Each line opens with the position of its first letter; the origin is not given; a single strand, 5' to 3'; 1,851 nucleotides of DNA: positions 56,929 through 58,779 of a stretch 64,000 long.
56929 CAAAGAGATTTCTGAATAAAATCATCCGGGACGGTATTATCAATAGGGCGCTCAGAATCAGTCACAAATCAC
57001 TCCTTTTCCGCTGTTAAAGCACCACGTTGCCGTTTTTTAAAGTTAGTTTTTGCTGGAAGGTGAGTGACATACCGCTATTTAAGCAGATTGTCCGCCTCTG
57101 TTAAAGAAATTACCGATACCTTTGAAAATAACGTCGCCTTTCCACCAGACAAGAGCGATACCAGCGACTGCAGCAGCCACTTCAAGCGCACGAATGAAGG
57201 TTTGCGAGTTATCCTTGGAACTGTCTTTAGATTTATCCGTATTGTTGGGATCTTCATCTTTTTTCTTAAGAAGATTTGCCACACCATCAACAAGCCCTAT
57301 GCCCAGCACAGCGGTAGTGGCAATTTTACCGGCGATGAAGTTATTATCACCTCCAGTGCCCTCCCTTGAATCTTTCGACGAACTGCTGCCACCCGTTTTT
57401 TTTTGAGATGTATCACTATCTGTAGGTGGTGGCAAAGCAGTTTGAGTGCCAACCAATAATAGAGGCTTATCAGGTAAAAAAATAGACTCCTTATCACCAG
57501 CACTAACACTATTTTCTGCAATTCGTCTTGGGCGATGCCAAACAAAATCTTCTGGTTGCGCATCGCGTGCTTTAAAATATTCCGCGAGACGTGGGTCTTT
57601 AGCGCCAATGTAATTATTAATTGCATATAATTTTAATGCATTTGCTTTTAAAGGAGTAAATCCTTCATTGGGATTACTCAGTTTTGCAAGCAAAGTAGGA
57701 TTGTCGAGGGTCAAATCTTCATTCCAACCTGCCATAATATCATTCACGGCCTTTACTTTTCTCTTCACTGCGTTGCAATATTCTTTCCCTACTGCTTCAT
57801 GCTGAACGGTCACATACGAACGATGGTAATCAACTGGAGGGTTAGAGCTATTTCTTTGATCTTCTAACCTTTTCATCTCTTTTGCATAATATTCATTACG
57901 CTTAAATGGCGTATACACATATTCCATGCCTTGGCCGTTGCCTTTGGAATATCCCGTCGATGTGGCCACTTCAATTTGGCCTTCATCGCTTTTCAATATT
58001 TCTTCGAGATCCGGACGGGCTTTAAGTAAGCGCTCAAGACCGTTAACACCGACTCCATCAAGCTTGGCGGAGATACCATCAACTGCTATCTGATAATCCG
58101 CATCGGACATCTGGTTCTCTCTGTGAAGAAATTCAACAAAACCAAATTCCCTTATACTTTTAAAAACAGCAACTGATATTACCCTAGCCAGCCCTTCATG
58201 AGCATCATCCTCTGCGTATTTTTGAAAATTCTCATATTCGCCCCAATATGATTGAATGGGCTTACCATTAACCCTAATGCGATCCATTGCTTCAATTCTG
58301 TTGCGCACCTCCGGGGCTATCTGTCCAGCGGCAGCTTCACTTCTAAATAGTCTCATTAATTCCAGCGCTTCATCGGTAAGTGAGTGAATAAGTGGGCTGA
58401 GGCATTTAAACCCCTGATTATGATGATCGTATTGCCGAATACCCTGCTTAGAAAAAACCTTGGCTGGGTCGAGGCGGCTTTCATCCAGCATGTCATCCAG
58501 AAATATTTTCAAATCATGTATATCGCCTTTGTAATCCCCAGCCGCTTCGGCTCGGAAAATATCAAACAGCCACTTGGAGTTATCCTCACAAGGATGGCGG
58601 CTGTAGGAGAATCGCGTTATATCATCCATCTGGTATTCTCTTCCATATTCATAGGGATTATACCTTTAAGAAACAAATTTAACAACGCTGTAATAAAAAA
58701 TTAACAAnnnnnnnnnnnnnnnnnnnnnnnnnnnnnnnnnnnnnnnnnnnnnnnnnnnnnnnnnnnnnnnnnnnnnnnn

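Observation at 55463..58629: Tandem paralogs with divergent N-termini share a conserved 3' module encoding a two-helix membrane hairpin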

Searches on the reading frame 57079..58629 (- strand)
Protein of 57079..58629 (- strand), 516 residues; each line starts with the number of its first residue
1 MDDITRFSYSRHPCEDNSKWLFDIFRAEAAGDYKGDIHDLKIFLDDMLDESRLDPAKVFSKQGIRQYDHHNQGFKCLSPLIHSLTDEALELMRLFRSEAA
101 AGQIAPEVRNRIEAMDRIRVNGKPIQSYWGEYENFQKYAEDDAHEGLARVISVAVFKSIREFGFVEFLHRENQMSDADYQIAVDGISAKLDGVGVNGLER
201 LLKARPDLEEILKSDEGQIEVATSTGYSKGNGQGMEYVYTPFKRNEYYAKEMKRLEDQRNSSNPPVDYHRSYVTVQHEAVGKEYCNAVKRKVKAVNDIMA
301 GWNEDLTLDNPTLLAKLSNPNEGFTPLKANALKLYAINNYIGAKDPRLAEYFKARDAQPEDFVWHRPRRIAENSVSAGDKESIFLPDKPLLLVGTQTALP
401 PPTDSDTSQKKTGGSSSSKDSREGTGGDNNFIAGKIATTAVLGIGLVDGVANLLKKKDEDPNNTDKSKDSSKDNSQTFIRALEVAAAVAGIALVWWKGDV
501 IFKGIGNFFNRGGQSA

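Call 5: search_protein_families(library=pfam, proteins=[window:57079-58629:-], max_evalue=0.1)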
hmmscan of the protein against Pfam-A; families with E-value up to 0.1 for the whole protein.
window:57079-58629:- (516 aa): 0 families

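Call 8: find_homologous_proteins(query=window:57079-58629:-, max_evalue=0.001)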
Query window:57079-58629:- (516 aa): 3 proteins with E <= 0.001 among 8000 candidates.
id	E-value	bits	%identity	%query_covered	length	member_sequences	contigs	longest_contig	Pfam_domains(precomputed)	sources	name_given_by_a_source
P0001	0.0e+0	1178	100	100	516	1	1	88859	-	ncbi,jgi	-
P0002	2.6e-68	249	40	69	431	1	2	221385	-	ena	-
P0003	1.1e-58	218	38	84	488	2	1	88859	-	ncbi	-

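Call 11: find_encoding_contigs(protein=P0002, flank=10000, max_places=4)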
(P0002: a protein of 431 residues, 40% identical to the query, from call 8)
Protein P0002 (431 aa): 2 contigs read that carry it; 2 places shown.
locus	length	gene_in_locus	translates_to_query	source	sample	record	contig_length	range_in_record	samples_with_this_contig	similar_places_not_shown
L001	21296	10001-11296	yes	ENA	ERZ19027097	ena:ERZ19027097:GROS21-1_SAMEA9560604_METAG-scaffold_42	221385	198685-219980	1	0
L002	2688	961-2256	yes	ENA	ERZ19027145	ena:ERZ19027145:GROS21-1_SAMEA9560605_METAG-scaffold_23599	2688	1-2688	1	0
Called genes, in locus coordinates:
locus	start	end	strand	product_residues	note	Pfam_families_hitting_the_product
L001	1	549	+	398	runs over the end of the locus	PF10544:T5orf172, PF13455:MUG113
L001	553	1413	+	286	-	PF08878:HamA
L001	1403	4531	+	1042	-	PF00270:DEAD, PF04851:ResIII, PF00271:Helicase_C (weak)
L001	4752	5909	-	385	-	-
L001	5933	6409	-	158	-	-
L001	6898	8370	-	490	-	-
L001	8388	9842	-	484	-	-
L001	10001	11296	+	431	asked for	-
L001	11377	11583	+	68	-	-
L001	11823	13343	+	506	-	PF13541:ChlI, PF00158:Sigma54_activat (faint), PF00493:MCM (faint), PF01078:Mg_chelatase, PF07728:AAA_5, PF13335:Mg_chelatase_C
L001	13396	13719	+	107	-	PF14076:DUF4258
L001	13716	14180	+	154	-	PF01381:HTH_3 (weak), PF12844:HTH_19 (weak)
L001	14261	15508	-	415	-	PF06850:PHB_depo_C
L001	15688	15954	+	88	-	-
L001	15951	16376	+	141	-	PF10130:PIN_2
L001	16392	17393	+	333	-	PF04958:AstA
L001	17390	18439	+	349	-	PF01180:DHO_dh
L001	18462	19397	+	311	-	PF00890:FAD_binding_2 (weak), PF01134:GIDA (faint), PF01266:DAO (faint), PF03486:HI0933_like (faint), PF07992:Pyr_redox_2, PF12831:FAD_oxidored (faint), PF13738:Pyr_redox_3, PF00070:Pyr_redox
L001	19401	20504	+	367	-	PF03054:tRNA_Me_trans, PF20259:tRNA_Me_trans_M, PF20258:tRNA_Me_trans_C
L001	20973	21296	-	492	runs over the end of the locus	PF01059:Oxidored_q5_N (weak), PF00361:Proton_antipo_M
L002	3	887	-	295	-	?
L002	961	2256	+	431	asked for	-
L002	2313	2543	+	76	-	-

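Call 12: find_encoding_contigs(protein=P0001, flank=10000, max_places=4)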
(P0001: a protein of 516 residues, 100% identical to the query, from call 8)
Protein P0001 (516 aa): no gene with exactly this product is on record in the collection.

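Call 19: find_related_loci(query=A1, collection=genome_contigs, flank=10000)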
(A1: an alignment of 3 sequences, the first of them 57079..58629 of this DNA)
Query A1 (516 aa) in genome_contigs; peptide patterns used: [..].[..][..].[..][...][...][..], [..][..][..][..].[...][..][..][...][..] (x = any residue, [..] = any of these).
61 stretches matched a pattern, but none encodes a relative of the query by tblastn (E <= 1e-3).

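Call 27: search_protein_representatives(alignment_id=A1)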
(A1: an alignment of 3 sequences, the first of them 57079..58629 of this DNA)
Query: 3 sequences, 509 profile positions. Proteins with E-value up to 0.001 (for the whole library): 41; up to 1e-10: 25; up to 1e-30: 9. The best 41 are listed.
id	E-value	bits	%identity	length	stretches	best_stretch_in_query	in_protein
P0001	5.7e-269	909.8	-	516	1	1-509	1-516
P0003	3.4e-228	775.3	-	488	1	1-509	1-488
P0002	8.2e-191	652.0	-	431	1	9-427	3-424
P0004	3.5e-62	227.6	-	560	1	16-502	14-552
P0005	2.0e-55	205.3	-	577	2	15-351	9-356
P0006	2.7e-55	204.9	-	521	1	16-505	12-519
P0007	1.9e-41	159.2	-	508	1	11-495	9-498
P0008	2.9e-36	142.1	-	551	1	11-485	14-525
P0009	7.9e-32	127.5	-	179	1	333-505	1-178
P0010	1.9e-23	99.8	-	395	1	15-341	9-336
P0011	1.2e-20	90.5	-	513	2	154-489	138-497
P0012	7.4e-20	88.0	-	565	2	146-264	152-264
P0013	3.4e-15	72.6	-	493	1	147-502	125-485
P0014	1.4e-14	70.6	-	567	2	143-231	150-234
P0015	3.4e-14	69.3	-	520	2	135-233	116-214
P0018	5.4e-14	68.6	-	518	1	164-501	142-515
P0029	1.1e-08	51.1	-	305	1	385-491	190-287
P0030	5.9e-08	48.7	-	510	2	161-408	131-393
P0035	1.2e-05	41.1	-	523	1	182-497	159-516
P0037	2.9e-05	39.8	-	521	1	155-407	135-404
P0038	4.5e-05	39.2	-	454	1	68-296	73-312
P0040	9.0e-05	38.2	-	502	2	199-490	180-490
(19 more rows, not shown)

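Call 29: predict_structure(alignment_id=A1)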
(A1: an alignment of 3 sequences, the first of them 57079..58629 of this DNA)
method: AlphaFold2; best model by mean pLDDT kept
length: 516 residues; sequences in the alignment: 3
mean_pLDDT: 48.3   pTM: 0.42
mean pLDDT of the five models: 48.3, 42.1, 41.0, 39.1, 38.7
residues with pLDDT >= 90: 6; 70-90: 88; 50-70: 100; < 50: 322
segments of 3 or more residues with pLDDT < 50: 1-50, 52-77, 98-102, 122-126, 163-170, 226-233, 299-483, 485-516
pLDDT, mean of each block of 10 residues (from residue 1): 25 29 31 36 47 44 36 44 68 62 52 59 49 58 59 60 49 60 66 74 81 84 58 61 90 88 77 84 79 56 38 42 37 36 39 39 27 23 23 24 25 22 27 32 37 40 38 44 45 37 35 32
secondary structure, 60 per line:
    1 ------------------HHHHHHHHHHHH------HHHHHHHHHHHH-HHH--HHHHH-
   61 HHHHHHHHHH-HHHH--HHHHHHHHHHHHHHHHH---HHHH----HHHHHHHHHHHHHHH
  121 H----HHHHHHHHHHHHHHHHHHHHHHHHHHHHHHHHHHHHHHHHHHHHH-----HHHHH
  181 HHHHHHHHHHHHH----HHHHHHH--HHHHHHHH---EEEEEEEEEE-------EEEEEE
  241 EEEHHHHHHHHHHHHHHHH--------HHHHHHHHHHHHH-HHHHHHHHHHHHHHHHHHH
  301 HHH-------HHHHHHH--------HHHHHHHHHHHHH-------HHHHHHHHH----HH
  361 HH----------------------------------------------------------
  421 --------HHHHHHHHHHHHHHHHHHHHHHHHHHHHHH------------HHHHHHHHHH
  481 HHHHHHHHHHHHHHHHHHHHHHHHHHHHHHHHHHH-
elements in order: H19-30 H37-48 H55-59 H61-70 H72-75 H78-94 H98-101 H106-121 H126-170 H176-193 H198-204 H207-214 E218-227 E235-243 H244-259 H268-280 H282-303 H311-317 H326-338 H346-354 H359-362 H429-458 H471-515

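Call 32: find_encoding_contigs(protein=P0030, flank=6000, max_places=2)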
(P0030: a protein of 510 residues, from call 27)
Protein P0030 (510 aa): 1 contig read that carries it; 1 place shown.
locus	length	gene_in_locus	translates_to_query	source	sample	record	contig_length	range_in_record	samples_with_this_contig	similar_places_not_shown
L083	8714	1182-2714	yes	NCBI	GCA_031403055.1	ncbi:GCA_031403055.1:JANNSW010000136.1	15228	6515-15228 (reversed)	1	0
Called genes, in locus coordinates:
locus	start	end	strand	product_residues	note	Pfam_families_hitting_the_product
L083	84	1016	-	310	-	-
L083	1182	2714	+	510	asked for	-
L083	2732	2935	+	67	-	-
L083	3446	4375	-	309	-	-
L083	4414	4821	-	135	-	-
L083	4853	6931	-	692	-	PF00724:Oxidored_FMN, PF07992:Pyr_redox_2, PF00070:Pyr_redox (faint), PF12831:FAD_oxidored (weak), PF13450:NAD_binding_8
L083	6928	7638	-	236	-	PF00440:TetR_N, PF13977:TetR_C_6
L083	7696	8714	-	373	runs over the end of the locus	PF00005:ABC_tran, PF13304:AAA_21 (faint), PF08402:TOBE_2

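Call 34: find_encoding_contigs(protein=P0011, flank=6000, max_places=1)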
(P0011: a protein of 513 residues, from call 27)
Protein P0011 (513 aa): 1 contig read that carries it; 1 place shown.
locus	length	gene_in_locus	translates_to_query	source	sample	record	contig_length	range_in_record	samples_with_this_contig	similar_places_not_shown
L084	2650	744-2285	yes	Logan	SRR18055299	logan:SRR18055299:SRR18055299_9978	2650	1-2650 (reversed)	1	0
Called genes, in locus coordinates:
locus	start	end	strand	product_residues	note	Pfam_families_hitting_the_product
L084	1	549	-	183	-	?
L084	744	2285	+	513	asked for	-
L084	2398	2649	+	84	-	?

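Call 35: find_encoding_contigs(protein=P0037, flank=6000, max_places=1)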
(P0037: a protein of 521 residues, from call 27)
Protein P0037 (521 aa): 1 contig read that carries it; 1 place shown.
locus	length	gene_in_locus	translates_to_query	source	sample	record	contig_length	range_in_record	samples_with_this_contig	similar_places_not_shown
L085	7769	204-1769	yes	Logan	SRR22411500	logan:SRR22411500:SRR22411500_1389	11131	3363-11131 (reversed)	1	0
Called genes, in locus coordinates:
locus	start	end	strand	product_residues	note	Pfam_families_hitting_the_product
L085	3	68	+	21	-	?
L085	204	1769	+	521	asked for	-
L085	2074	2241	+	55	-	-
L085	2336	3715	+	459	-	-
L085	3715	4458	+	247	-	PF04333:MlaA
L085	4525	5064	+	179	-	PF01327:Pep_deformylase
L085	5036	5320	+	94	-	PF01541:GIY-YIG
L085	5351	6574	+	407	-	PF00070:Pyr_redox (faint), PF03486:HI0933_like, PF22780:HI0933_like_1st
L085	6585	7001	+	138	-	-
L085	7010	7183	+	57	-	-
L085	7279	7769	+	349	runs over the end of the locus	PF00145:DNA_methylase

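Call 45: find_related_loci(query=A4, collection=metagenome_contigs, flank=3000)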
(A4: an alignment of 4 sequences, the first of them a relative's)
Query A4 (513 aa) in metagenome_contigs; peptide patterns used: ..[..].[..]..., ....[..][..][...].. (x = any residue, [..] = any of these).
107 stretches matched a pattern, but none encodes a relative of the query by tblastn (E <= 1e-3).

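Call 46: find_encoding_contigs(protein=P0010, flank=5000, max_places=1)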
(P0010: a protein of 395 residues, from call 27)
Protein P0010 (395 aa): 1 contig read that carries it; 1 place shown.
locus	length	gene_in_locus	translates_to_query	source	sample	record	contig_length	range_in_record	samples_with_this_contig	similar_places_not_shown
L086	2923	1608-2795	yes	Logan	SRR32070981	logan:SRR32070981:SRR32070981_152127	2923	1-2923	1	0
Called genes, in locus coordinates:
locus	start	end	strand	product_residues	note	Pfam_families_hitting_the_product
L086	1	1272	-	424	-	?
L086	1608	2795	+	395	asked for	-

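Call 47: find_encoding_contigs(protein=P0040, flank=5000, max_places=1)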
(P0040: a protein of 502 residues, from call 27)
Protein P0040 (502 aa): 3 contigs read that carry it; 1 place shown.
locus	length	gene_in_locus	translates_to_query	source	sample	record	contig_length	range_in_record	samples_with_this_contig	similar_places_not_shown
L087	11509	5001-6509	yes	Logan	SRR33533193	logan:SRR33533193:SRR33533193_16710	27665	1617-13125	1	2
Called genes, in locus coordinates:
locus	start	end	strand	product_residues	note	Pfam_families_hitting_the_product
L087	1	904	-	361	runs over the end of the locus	PF10134:RPA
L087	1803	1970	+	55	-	-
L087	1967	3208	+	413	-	-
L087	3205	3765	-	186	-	PF00589:Phage_integrase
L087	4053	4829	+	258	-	-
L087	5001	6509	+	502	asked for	-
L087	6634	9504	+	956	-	-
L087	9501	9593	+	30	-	-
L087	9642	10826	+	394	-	-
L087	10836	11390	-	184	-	-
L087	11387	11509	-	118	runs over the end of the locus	-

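Call 48: find_encoding_contigs(protein=P0018, flank=5000, max_places=1)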
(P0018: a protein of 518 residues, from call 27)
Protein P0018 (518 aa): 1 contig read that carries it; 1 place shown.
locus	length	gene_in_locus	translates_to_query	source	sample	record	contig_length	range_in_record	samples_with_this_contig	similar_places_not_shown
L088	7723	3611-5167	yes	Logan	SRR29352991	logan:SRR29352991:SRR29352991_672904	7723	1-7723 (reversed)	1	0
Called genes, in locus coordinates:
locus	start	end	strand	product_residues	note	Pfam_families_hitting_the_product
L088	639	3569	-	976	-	-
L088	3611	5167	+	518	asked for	-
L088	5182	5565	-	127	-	-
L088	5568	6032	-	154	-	-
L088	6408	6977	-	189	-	PF13470:PIN_3 (weak), PF26343:VapC50_C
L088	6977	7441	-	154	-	PF12728:HTH_17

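Call 50: find_encoding_contigs(protein=P0038, flank=5000, max_places=1)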
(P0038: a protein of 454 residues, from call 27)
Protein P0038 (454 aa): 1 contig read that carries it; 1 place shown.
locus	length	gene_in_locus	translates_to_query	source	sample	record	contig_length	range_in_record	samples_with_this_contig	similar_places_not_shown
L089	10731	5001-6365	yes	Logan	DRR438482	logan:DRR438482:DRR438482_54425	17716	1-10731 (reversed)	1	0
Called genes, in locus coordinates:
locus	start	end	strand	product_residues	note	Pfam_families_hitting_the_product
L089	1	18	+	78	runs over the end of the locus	PF05930:Phage_AlpA, PF12728:HTH_17 (weak)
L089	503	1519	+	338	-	PF00589:Phage_integrase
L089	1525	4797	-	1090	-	PF27087:LRR_TMOD-LMOD, PF13516:LRR_6 (faint), PF27087:LRR_TMOD-LMOD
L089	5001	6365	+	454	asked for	-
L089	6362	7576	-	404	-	PF13356:Arm-DNA-bind_3, PF22022:Phage_int_M, PF00589:Phage_integrase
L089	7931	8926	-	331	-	PF01073:3Beta_HSD (weak), PF01370:Epimerase, PF04321:RmlD_sub_bind (weak), PF16363:GDP_Man_Dehyd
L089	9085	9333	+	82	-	PF04380:BMFP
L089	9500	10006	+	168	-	PF10722:YbjN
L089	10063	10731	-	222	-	?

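Call 51: find_encoding_contigs(protein=P0035, flank=5000, max_places=1)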
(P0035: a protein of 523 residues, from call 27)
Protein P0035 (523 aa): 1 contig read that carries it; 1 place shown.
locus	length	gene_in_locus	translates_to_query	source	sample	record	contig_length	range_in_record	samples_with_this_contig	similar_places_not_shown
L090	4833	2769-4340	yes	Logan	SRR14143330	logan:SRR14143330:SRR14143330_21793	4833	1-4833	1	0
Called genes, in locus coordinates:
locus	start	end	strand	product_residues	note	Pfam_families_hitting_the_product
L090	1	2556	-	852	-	?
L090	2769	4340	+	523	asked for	-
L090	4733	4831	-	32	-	?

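Call 54: find_homologous_proteins(query=A2, max_evalue=0.00001)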
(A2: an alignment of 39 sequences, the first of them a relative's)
Query A2 (39 sequences) (516 aa, profile of the alignment): 3 proteins with E <= 0.00001 among 8000 candidates.
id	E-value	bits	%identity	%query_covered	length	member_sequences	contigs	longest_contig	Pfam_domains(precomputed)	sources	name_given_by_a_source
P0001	2.7e-113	398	100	100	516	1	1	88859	-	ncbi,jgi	-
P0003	3.9e-107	378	38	84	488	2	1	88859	-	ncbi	-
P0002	2.3e-73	266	40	69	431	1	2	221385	-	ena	-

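Call 59: find_related_loci(query=A6, collection=metagenome_contigs, flank=4000)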
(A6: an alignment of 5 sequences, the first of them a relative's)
Query A6 (488 aa) in metagenome_contigs; peptide patterns used: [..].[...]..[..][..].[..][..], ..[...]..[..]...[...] (x = any residue, [..] = any of these).
22 stretches matched a pattern; 2 encode a relative of the query (tblastn E <= 1e-3); 2 distinct loci.
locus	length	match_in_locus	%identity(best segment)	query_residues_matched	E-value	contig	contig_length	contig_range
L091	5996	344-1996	31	18-467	1e-48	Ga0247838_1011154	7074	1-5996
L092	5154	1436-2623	23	88-467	5e-16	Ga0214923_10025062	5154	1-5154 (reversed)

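Call 67: predict_structure(alignment_id=A2)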
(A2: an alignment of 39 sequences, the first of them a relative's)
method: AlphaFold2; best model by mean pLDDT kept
length: 516 residues; sequences in the alignment: 39
mean_pLDDT: 72.7   pTM: 0.69
mean pLDDT of the five models: 72.7, 70.7, 69.8, 68.0, 67.4
residues with pLDDT >= 90: 216; 70-90: 83; 50-70: 80; < 50: 137
segments of 3 or more residues with pLDDT < 50: 1-8, 377-383, 385-454, 456-459, 466-471, 480-516
pLDDT, mean of each block of 10 residues (from residue 1): 44 81 95 86 93 85 63 88 94 80 66 68 65 78 88 95 97 95 95 93 95 95 67 76 97 95 89 94 94 93 93 91 86 95 94 83 55 50 47 37 39 41 35 31 37 49 48 50 43 38 40 42
secondary structure, 60 per line:
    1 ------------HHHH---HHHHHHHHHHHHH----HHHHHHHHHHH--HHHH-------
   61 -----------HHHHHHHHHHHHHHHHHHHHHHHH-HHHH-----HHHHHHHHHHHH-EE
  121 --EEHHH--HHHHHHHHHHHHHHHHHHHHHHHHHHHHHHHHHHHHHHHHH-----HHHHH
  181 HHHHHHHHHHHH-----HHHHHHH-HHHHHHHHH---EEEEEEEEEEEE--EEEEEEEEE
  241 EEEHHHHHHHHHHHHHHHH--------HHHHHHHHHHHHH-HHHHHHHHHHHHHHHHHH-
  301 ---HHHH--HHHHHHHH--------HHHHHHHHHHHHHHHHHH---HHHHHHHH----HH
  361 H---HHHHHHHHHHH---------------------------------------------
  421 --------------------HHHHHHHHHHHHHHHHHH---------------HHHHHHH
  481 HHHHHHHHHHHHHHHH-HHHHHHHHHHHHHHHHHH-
elements in order: H13-16 H20-32 H37-47 H50-53 H72-95 H97-100 H106-117 H130-170 H176-192 H198-204 H206-214 E218-229 E232-243 H244-259 H268-280 H282-299 H304-307 H310-317 H326-343 H347-354 H365-375 H441-458 H474-496 H498-515

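Call 70: search_protein_families(library=ncbifam, proteins=[window:57079-58629:-], max_evalue=0.01)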
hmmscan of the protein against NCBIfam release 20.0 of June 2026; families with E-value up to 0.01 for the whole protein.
window:57079-58629:- (516 aa): 0 families

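Call 74: search_solved_structures(query=A2, max_evalue=1)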
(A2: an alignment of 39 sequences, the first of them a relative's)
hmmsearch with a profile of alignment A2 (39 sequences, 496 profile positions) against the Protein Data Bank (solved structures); distinct sequences matched with E-value up to 1: 2.
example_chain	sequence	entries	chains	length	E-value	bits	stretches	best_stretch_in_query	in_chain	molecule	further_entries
6w16_F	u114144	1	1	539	0.14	14.7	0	440-475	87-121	Fusion glycoprotein F0,Envelope glycoprotein fusion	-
8p5r_A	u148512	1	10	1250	0.23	14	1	327-436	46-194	Multifunctional 2-oxoglutarate metabolism enzyme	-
